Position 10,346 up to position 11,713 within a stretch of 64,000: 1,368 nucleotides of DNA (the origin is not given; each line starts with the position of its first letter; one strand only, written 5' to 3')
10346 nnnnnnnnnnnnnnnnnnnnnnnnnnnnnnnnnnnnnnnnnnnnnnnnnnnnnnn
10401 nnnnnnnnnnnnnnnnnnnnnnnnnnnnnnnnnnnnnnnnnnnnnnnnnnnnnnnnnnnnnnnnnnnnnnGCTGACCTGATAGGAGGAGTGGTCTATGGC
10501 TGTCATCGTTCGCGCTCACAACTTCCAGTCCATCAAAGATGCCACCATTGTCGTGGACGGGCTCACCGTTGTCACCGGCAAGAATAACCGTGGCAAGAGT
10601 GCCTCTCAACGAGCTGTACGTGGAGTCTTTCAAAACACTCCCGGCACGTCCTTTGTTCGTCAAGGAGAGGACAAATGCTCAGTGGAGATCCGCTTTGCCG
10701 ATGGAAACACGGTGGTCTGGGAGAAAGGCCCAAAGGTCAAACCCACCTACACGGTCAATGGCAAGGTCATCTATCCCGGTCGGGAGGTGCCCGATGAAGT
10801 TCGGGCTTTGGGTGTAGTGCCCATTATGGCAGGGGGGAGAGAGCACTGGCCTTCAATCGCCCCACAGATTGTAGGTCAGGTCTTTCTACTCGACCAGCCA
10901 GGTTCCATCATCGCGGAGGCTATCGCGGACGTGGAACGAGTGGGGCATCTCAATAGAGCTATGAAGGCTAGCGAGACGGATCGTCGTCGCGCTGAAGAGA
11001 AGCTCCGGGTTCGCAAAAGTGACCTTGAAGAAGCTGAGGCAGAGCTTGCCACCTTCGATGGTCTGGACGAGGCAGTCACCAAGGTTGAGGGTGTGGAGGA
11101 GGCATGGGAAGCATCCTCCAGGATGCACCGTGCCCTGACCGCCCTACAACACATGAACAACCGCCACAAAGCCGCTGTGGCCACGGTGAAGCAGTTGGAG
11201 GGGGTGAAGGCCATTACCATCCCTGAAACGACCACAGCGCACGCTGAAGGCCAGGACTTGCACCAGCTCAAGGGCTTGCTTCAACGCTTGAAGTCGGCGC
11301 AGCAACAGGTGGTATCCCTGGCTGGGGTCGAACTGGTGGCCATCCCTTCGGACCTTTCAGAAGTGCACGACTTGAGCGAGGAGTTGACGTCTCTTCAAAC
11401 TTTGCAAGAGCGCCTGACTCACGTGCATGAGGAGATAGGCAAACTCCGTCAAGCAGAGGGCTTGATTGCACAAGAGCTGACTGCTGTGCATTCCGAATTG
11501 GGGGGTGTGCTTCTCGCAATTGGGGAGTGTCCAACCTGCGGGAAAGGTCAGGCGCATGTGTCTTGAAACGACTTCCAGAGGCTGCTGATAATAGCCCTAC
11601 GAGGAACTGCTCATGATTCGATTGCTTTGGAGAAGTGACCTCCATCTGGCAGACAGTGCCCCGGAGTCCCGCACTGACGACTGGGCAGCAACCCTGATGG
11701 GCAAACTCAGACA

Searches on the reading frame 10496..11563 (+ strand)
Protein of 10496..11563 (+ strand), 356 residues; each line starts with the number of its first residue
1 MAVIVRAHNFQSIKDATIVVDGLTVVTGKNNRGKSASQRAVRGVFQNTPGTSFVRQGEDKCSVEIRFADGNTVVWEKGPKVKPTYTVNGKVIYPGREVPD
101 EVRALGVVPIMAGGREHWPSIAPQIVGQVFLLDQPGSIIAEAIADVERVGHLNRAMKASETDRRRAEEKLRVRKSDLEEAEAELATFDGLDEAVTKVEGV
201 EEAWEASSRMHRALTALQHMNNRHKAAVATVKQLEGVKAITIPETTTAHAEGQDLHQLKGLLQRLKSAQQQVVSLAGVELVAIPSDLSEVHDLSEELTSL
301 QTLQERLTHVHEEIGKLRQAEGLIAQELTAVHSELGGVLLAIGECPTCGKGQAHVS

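Call 22: search_protein_families(library=phrogs, proteins=[window:10496-11563:+], max_evalue=0.00001)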
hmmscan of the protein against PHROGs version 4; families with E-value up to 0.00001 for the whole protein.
window:10496-11563:+ (356 aa): 4 families
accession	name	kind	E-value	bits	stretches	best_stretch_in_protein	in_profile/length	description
phrog_16465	-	DNA, RNA and nucleotide metabolism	2e-22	80.9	1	5-275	8-290/491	exonuclease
phrog_77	-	DNA, RNA and nucleotide metabolism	1.7e-11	44.4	0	140-350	463-635/967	SbcC-like subunit of palindrome specific endonuclease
phrog_1499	-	unknown function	3.9e-10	40.6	1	6-85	9-94/427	-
phrog_4747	-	unknown function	2.4e-06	27.9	1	5-67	6-75/610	-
